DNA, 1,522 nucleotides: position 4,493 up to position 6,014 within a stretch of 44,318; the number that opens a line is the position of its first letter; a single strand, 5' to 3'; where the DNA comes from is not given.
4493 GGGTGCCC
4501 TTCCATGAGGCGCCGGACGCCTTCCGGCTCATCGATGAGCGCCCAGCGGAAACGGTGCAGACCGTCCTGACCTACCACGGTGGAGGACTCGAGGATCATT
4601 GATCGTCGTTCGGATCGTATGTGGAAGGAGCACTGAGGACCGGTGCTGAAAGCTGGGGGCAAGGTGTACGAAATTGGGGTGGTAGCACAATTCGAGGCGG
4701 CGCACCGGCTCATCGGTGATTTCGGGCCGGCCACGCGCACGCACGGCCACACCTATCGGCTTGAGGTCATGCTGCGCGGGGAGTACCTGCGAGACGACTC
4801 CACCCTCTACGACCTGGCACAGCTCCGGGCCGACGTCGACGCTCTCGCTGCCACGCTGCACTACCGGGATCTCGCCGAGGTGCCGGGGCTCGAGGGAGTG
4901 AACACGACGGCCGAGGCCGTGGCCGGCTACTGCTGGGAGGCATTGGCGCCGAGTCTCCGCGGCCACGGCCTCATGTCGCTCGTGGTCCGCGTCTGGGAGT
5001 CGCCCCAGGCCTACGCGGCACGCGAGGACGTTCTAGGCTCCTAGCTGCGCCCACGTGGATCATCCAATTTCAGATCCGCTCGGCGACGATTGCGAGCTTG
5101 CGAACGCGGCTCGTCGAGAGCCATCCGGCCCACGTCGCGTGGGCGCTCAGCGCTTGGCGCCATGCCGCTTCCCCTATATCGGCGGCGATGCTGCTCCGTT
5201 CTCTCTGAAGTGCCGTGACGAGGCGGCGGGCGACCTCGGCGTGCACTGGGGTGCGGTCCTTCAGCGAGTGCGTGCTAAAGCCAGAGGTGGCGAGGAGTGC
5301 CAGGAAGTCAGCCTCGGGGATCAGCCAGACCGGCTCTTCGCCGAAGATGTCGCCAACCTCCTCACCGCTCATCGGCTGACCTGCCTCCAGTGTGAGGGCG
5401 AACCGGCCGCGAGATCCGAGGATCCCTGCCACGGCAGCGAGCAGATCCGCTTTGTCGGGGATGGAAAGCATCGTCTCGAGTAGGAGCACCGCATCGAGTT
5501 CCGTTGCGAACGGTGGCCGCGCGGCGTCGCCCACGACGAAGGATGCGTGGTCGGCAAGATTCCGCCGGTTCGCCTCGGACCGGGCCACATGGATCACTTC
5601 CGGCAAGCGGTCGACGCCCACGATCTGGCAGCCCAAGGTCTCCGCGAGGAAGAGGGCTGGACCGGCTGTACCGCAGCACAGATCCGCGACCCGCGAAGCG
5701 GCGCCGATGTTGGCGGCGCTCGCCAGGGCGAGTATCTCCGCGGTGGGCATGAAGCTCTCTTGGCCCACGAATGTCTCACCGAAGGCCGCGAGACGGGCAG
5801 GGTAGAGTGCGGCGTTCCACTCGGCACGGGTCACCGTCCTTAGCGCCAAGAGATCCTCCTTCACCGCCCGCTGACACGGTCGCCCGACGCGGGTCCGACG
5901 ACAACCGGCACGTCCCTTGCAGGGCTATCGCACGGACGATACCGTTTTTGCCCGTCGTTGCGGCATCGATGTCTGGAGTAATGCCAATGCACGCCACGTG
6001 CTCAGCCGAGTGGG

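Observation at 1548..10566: Mixed pterin-branch and pyrimidine-branch enzyme cluster with methyl- and glycosyltransferases: a possible pathway to a tailored pteridine or azapteridine-like metabolite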

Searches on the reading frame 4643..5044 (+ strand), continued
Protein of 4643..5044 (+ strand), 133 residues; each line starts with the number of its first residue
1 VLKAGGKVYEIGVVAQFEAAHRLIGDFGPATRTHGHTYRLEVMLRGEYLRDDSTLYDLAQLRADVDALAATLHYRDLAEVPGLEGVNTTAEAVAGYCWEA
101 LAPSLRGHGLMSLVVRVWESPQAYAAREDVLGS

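Call 35: search_protein_families(library=pfam, proteins=[L057:5956-7785:-, L057:6175-7401:+, L057:8028-8831:-, L057:8876-9859:+, L057:10405-11598:+, L057:11595-12713:+, L057:12608-13681:-, L057:14005-14793:-, L057:14835-15503:+, L057:15618-16844:+], max_evalue=0.001)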
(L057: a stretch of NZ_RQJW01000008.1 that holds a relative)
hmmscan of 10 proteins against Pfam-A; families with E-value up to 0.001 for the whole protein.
L057:5956-7785:- (609 aa): 0 families

L057:6175-7401:+ (408 aa): 2 families
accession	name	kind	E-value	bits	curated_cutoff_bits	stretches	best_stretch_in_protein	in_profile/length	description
PF07690.21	MFS_1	-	2.6e-26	92.8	33.4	2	28-238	4-220/347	Major Facilitator Superfamily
PF12832.13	MFS_1_like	-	8.9e-06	25.4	25.2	1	32-170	224-357/373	MFS_1 like family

L057:8028-8831:- (267 aa): 0 families

L057:8876-9859:+ (327 aa): 2 families
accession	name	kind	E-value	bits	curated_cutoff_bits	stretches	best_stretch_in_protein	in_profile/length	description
PF07992.20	Pyr_redox_2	-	0.00037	20.4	26.1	1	143-180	142-175/291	Pyridine nucleotide-disulphide oxidoreductase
PF01266.30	DAO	-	0.0006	19.9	27.9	0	148-183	1-35/353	FAD dependent oxidoreductase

L057:10405-11598:+ (397 aa): 4 families
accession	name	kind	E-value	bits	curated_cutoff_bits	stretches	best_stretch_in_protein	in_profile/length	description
PF00534.26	Glycos_transf_1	-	1.6e-30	106.4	26.4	1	209-367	18-171/172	Glycosyl transferases group 1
PF13692.12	Glyco_trans_1_4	-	4.1e-25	89.1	27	1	208-349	3-137/142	Glycosyl transferases group 1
PF20706.3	GT4-conflict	-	4e-09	36.4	26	1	180-341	167-340/385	Family 4 Glycosyltransferase in conflict systems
PF13439.12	Glyco_transf_4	-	1.3e-05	25.8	28.5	1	153-196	125-168/170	Glycosyltransferase Family 4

L057:11595-12713:+ (372 aa): 1 family
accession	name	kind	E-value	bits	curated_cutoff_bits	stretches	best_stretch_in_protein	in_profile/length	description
PF13649.12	Methyltransf_25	-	2.5e-05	25.3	27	1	140-235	1-89/97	Methyltransferase domain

L057:12608-13681:- (357 aa): 0 families

L057:14005-14793:- (262 aa): 1 family
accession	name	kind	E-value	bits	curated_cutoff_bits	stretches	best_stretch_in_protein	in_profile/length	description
PF02633.19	Creatininase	-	3.3e-63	213.8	31.3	1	29-241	13-235/238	Creatinine amidohydrolase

L057:14835-15503:+ (222 aa): 1 family
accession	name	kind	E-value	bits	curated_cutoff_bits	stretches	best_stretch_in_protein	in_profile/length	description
PF00925.25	GTP_cyclohydro2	-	8.8e-66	221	23.3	1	22-188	1-165/165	GTP cyclohydrolase II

L057:15618-16844:+ (408 aa): 10 families
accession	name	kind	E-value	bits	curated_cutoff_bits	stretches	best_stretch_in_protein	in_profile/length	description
PF01266.30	DAO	-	7.3e-78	263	27.9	1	34-378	2-353/353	FAD dependent oxidoreductase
PF00890.30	FAD_binding_2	-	1e-07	32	20.4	1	34-235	2-206/414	FAD binding domain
PF13738.12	Pyr_redox_3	-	9.7e-07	28.7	30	0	167-234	70-136/305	Pyridine nucleotide-disulphide oxidoreductase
PF07992.20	Pyr_redox_2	-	3.9e-06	26.9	26.1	1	30-76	141-187/291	Pyridine nucleotide-disulphide oxidoreductase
PF13450.12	NAD_binding_8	-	2.4e-05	24.9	21.9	1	36-77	1-42/68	NAD(P)-binding Rossmann-like domain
PF01494.25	FAD_binding_3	-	3.2e-05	23.8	22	0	32-67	2-36/349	FAD binding domain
PF12831.13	FAD_oxidored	-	3.5e-05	23.7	27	1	34-217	2-127/416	FAD dependent oxidoreductase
PF02737.24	3HCDH_N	-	8.9e-05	22.9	22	1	34-74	2-41/180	3-hydroxyacyl-CoA dehydrogenase, NAD binding domain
PF00070.33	Pyr_redox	-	0.00023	22.1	22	0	33-67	1-34/82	Pyridine nucleotide-disulphide oxidoreductase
PF01488.26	Shikimate_DH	-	0.00045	20.7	24.3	1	31-65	12-46/138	Shikimate / quinate 5-dehydrogenase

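Call 40: search_protein_families(library=pfam, proteins=[L038:7397-8107:-, L049:11420-12139:-, L055:12638-14029:+, L030:1566-2453:-, L071:8537-9028:+, L051:12931-13476:-, L075:14370-15182:-, L071:12592-14703:+, L016:6833-7690:+, L085:7808-8857:-], max_evalue=0.001)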
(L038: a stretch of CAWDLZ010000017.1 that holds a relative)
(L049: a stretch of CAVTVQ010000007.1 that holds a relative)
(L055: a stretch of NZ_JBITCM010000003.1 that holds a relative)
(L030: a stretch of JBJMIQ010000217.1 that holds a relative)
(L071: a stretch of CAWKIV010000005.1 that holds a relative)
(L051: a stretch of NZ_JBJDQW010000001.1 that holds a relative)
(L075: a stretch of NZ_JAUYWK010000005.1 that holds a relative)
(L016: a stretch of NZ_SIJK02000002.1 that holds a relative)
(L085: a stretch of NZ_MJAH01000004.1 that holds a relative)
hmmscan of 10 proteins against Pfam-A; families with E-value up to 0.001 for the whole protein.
L038:7397-8107:- (236 aa): 0 families

L049:11420-12139:- (239 aa): 0 families

L055:12638-14029:+ (463 aa): 1 family
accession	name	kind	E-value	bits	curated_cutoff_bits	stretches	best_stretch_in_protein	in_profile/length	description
PF03706.18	LPG_synthase_TM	-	1.5e-31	110.5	33.4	1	97-383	4-302/302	Lysylphosphatidylglycerol synthase TM region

L030:1566-2453:- (295 aa): 0 families

L071:8537-9028:+ (163 aa): 0 families

L051:12931-13476:- (181 aa): 0 families

L075:14370-15182:- (270 aa): 0 families

L071:12592-14703:+ (703 aa): 0 families

L016:6833-7690:+ (285 aa): 5 families
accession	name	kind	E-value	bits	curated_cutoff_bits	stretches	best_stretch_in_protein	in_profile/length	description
PF13649.12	Methyltransf_25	-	1.6e-11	45.2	27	1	58-154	2-97/97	Methyltransferase domain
PF08241.18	Methyltransf_11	-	1.1e-10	42.4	21.2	1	62-158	5-95/95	Methyltransferase domain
PF08242.18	Methyltransf_12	-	4.8e-10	40.5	30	1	62-156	5-98/98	Methyltransferase domain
PF13847.12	Methyltransf_31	-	2e-09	37.7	27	1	56-162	6-113/145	Methyltransferase domain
PF13489.12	Methyltransf_23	-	4.4e-06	27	27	1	52-177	21-133/164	Methyltransferase domain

L085:7808-8857:- (349 aa): 0 families

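Call 55: find_encoding_contigs(protein=P0184, flank=10000, max_places=2)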
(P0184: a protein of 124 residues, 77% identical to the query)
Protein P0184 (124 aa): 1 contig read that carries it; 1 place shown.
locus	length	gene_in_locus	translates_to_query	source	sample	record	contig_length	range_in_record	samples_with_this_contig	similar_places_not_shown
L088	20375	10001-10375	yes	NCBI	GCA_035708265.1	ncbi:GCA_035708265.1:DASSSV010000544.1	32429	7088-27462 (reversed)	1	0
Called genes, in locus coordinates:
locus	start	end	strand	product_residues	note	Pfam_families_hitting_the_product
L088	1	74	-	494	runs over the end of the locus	PF00483:NTP_transferase, PF01128:IspD, PF12804:NTP_transf_3, PF25084:LbH_EIF2B, PF25087:GMPPB_C, PF00132:Hexapep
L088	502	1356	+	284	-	PF07728:AAA_5, PF08406:CbbQ_C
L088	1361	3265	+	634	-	-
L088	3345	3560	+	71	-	PF15919:HicB_lk_antitox (weak)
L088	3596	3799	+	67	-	-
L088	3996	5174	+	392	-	PF01381:HTH_3, PF06114:Peptidase_M78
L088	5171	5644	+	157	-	PF14367:DUF4411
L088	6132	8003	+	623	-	PF13185:GAF_2, PF13492:GAF_3 (weak), PF01590:GAF, PF13185:GAF_2, PF13492:GAF_3, PF00512:HisKA, PF02518:HATPase_c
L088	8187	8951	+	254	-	PF01872:RibD_C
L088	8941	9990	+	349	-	PF16912:Glu_dehyd_C (weak), PF00107:ADH_zinc_N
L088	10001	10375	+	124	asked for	PF01242:PTPS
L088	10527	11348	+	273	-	PF13489:Methyltransf_23, PF01209:Ubie_methyltran (faint), PF13847:Methyltransf_31, PF08241:Methyltransf_11, PF08242:Methyltransf_12, PF13649:Methyltransf_25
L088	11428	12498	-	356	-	PF13439:Glyco_transf_4, PF13579:Glyco_trans_4_4, PF20706:GT4-conflict (weak), PF00534:Glycos_transf_1, PF13692:Glyco_trans_1_4, PF13524:Glyco_trans_1_2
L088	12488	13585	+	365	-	PF13439:Glyco_transf_4, PF20706:GT4-conflict, PF00534:Glycos_transf_1, PF13692:Glyco_trans_1_4, PF13524:Glyco_trans_1_2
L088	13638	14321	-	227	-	PF00925:GTP_cyclohydro2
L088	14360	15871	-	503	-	PF06609:TRI12, PF00083:Sugar_tr, PF07690:MFS_1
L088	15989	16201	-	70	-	-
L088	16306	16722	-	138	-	PF18480:DUF5615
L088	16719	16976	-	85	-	-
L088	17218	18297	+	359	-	PF00180:Iso_dh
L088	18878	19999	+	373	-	PF00266:Aminotran_5, PF00155:Aminotran_1_2 (weak), PF01053:Cys_Met_Meta_PP (weak)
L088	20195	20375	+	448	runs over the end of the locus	PF17092:PCB_OB (faint), PF00575:S1 (weak), PF24685:OB_RRP5_4th (faint), PF00575:S1, PF23459:S1_RRP5, PF00575:S1, PF21710:Spt6_S1 (weak), PF23459:S1_RRP5, +1 more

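Call 85: search_dna_similar(query=window:4643-5041:+, collection=plasmids, mode=protein, max_evalue=1e-8, max_rows=25)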
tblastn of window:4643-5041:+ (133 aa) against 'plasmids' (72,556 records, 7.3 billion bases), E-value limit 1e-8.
Records with a match: 4; places in all: 4; records where one place covers at least 80% of the query: 4.
Best place of each record, by identity: <60% 4.
By first word of the organism name: Candidatus 1; Bradyrhizobium 1; Rhizobium 1; Streptomyces 1.
By predicted mobility (MOB-suite, as given by PLSDB): non-mobilizable 3; conjugative 1.
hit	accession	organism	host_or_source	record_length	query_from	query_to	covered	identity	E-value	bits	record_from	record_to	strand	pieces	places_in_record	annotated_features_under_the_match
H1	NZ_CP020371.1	Candidatus Thiodictyon syntrophicum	meromictic lake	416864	8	128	91%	38.0%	5e-11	66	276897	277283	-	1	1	6-carboxytetrahydropterin synthase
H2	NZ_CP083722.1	Bradyrhizobium sp. 41S5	Glycine max cv. AC Glengarry,Cell ...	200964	16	125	83%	37.5%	7e-9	59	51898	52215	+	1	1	queD: 6-carboxytetrahydropterin synthase QueD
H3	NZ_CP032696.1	Rhizobium jaguaris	Calliandra grandiflora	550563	17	125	82%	37.2%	5e-9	60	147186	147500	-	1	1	queD: 6-carboxytetrahydropterin synthase QueD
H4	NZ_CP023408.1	Streptomyces fungicidicus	Pig,cell culture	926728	5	131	95%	31.1%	2e-9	61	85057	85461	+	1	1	6-carboxytetrahydropterin synthase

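Call 86: get_annotated_region(hit=H4, flank=9000)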
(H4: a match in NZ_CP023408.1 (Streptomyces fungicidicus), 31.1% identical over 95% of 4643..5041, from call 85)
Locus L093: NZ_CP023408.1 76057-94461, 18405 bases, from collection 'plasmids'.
description: Streptomyces fungicidicus strain TXX3120 plasmid p1, complete sequence
organism: Streptomyces fungicidicus (NCBI taxid 68203)
taxonomy: Bacteria; Actinomycetota; Actinomycetes; Kitasatosporales; Streptomycetaceae; Streptomyces; Streptomyces fungicidicus
host: -; source: Pig,cell culture; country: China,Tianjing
typing (MOB-suite, as given by PLSDB): non-mobilizable
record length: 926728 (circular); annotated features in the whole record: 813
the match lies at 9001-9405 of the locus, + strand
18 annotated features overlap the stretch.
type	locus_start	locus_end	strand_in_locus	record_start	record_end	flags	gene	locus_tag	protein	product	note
CDS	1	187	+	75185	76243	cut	-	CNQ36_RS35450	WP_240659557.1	peptidase M10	-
CDS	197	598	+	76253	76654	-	-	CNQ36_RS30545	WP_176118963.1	DUF6281 family protein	-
CDS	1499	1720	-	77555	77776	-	-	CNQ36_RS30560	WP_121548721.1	hypothetical protein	-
CDS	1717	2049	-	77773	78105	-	-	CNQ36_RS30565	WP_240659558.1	hypothetical protein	-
CDS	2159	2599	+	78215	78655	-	-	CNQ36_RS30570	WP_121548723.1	hypothetical protein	-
CDS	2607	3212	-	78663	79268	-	-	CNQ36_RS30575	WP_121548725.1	HD domain-containing protein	-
CDS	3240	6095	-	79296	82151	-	-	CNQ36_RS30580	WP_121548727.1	ABC transporter substrate-binding protein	-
CDS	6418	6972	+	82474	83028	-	-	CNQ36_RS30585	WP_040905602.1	hypothetical protein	-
CDS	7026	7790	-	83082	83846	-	-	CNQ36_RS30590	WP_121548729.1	CDP-alcohol phosphatidyltransferase family protein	GO:0008654 - phospholipid biosynthetic process [Evidence IEA]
CDS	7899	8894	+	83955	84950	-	-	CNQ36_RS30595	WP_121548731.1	zinc-binding alcohol dehydrogenase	-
CDS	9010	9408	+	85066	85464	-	-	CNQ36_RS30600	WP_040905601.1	6-carboxytetrahydropterin synthase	GO:0008616 - queuosine biosynthetic process [Evidence IEA]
CDS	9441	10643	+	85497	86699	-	-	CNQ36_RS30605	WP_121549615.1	glycosyltransferase family 4 protein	-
CDS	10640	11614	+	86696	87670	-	-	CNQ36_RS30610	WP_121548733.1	class I SAM-dependent methyltransferase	-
CDS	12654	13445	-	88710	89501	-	-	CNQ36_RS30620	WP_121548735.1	creatininase family protein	-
CDS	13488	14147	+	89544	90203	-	ribA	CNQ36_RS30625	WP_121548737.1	GTP cyclohydrolase II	-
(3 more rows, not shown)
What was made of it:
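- Closest known: Streptomyces coelicolor SCO6650-SCO6655 orphan locus. Same: The core gene order MDR > PTPS-IV > GT4 > methyltransferase is the same, with GCH II nearby (calls 35, 86).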

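Call 87: get_annotated_region(hit=H1, flank=9000)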
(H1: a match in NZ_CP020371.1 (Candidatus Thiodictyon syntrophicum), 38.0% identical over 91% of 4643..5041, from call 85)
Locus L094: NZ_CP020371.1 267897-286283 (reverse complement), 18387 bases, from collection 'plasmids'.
description: Candidatus Thiodictyon syntrophicum strain Cad16T plasmid pTs417, complete sequence
organism: Candidatus Thiodictyon syntrophicum (NCBI taxid 1166950)
taxonomy: Bacteria; Pseudomonadota; Gammaproteobacteria; Chromatiales; Chromatiaceae; Thiodictyon; Candidatus Thiodictyon syntrophicum
host: -; source: meromictic lake; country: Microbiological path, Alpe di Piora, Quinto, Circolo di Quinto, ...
typing (MOB-suite, as given by PLSDB): non-mobilizable
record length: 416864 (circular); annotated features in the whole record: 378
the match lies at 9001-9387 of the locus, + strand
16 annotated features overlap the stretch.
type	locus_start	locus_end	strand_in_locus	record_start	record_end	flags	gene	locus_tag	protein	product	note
CDS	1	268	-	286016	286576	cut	-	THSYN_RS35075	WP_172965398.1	hypothetical protein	-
CDS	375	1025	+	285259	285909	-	-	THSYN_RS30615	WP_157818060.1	ATP-binding cassette domain-containing protein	-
CDS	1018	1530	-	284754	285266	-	-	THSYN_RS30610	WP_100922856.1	hypothetical protein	-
CDS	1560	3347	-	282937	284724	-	-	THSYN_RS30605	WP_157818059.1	solute carrier family 23 protein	GO:0055085 - transmembrane transport [Evidence IEA]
CDS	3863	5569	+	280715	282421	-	-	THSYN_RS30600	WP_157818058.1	solute carrier family 23 protein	GO:0055085 - transmembrane transport [Evidence IEA]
CDS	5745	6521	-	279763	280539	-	-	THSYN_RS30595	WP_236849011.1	ABC transporter ATP-binding protein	-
CDS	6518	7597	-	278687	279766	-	-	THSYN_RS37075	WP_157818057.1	transposase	-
CDS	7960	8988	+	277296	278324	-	-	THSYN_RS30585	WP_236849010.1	zinc-binding alcohol dehydrogenase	-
CDS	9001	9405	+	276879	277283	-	-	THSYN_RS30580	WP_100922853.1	6-carboxytetrahydropterin synthase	GO:0008616 - queuosine biosynthetic process [Evidence IEA]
CDS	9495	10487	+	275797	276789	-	-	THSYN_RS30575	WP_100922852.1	glycosyltransferase family 4 protein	-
CDS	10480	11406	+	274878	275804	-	-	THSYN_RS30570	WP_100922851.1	class I SAM-dependent methyltransferase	-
CDS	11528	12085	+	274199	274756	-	-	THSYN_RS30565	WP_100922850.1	cytochrome b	GO:0022904 - respiratory electron transport chain [Evidence IEA]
CDS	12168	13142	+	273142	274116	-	-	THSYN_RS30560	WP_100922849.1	RibD family protein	-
CDS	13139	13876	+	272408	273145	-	-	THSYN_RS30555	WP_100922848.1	CDP-alcohol phosphatidyltransferase family protein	GO:0008654 - phospholipid biosynthetic process [Evidence IEA]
CDS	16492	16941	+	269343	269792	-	-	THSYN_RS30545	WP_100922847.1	single-stranded DNA-binding protein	-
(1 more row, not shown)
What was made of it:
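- On QueD / PTPS-I (6-carboxytetrahydropterin synthase): The PGAP name '6-carboxytetrahydropterin synthase' for homologues (calls 86, 87) is probably an over-annotation.
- In Thiodictyon pTs417 the RibD-family gene and the phosphatidyltransferase gene overlap by 4 nt (call 87).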

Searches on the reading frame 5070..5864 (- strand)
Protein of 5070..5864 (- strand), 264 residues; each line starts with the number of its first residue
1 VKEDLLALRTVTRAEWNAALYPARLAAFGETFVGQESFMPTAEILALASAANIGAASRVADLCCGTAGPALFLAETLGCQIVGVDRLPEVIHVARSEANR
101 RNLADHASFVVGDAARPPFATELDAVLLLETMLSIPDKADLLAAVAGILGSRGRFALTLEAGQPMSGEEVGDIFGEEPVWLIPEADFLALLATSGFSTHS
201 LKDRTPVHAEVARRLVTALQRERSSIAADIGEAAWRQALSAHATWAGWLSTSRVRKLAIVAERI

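Call 5: search_protein_families(library=pfam, proteins=[window:5070-5864:-], max_evalue=0.01)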
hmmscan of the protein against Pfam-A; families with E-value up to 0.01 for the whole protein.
window:5070-5864:- (264 aa): 6 families
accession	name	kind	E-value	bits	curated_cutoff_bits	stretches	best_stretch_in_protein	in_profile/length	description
PF13649.12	Methyltransf_25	-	1.6e-12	48.3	27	1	59-150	1-94/97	Methyltransferase domain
PF08241.18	Methyltransf_11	-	2.3e-11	44.6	21.2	1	61-156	2-94/95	Methyltransferase domain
PF13847.12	Methyltransf_31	-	1.6e-10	41.3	27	1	56-158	4-110/145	Methyltransferase domain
PF13489.12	Methyltransf_23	-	1.6e-06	28.3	27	1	48-199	16-162/164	Methyltransferase domain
PF08242.18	Methyltransf_12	-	4.8e-06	27.7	30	1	61-155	2-98/98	Methyltransferase domain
PF01209.24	Ubie_methyltran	-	0.0073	16.1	20.1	0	56-163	48-156/233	ubiE/COQ5 methyltransferase family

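Call 7: search_protein_families(library=ncbifam, proteins=[window:5070-5864:-], max_evalue=0.001)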
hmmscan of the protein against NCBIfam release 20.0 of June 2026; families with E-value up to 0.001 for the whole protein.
window:5070-5864:- (264 aa): 24 families
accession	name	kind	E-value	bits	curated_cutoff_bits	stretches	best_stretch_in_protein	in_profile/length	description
NF045667.1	MTase_DVU1556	equivalog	5e-15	55.5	155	1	47-227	14-191/213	DVU_1556 family methyltransferase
NF041536.1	ArsM_DUF2284_UU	exception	2.1e-09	36.3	575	1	51-207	72-233/459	arsenite methyltransferase/DUF2284 domain selenoprotein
NF041537.1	ArsM_AhpD_UU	exception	1.6e-08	33.7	510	1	50-213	71-239/345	arsenite methyltransferase/AhpD domain selenoprotein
NF047649.1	MTase_UXPK_star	exception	3.3e-08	32.9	460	1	53-205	75-232/283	methyltransferase/UXPK-star double selenoprotein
NF002910.0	PRK03522.2-3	equivalog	1.3e-07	31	558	1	51-117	231-296/383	23S rRNA (uracil(747)-C(5))-methyltransferase RlmC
NF045825.1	FAmtase_mtf2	equivalog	1.8e-07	30.7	400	1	56-158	59-159/248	fatty-acid O-methyltransferase Mtf2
TIGR01934.1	MenG_MenH_UbiE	subfamily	1e-06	28.2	158.35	1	51-121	35-104/223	ubiquinone/menaquinone biosynthesis methyltransferase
NF001243.0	PRK00216.1-4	equivalog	1.9e-06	27.4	235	1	52-164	44-157/237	demethylmenaquinone methyltransferase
NF001244.0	PRK00216.1-5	equivalog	2e-06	27.2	216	1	56-122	49-117/236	bifunctional demethylmenaquinone methyltransferase/2-methoxy-6-polyprenyl-1,4-benzoquinol methylase UbiE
NF041675.1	sarc_dimgly_tmase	equivalog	3.3e-06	27.3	550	1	49-166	60-174/278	sarcosine/dimethylglycine N-methyltransferase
NF045823.1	PthPhpthDimycoMt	equivalog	3.9e-06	26.2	300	1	57-156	68-165/256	phthiotriol/phenolphthiotriol dimycocerosates methyltransferase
NF008823.0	PRK11873.1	subfamily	8.2e-06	25.5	263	1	50-219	72-246/272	arsenite methyltransferase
NF041820.1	daptide_MTase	equivalog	8.3e-06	25.4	175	1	41-164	23-149/243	daptide-type RiPP biosynthesis methyltransferase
NF043040.1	corrin_prot_MT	hypoth_equivalog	9.5e-06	25.2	180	1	52-116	37-101/216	corrinoid protein-associated methyltransferase CpaM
TIGR02752.1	MenG_heptapren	equivalog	9.6e-06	25.3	419.85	1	52-164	42-155/231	demethylmenaquinone methyltransferase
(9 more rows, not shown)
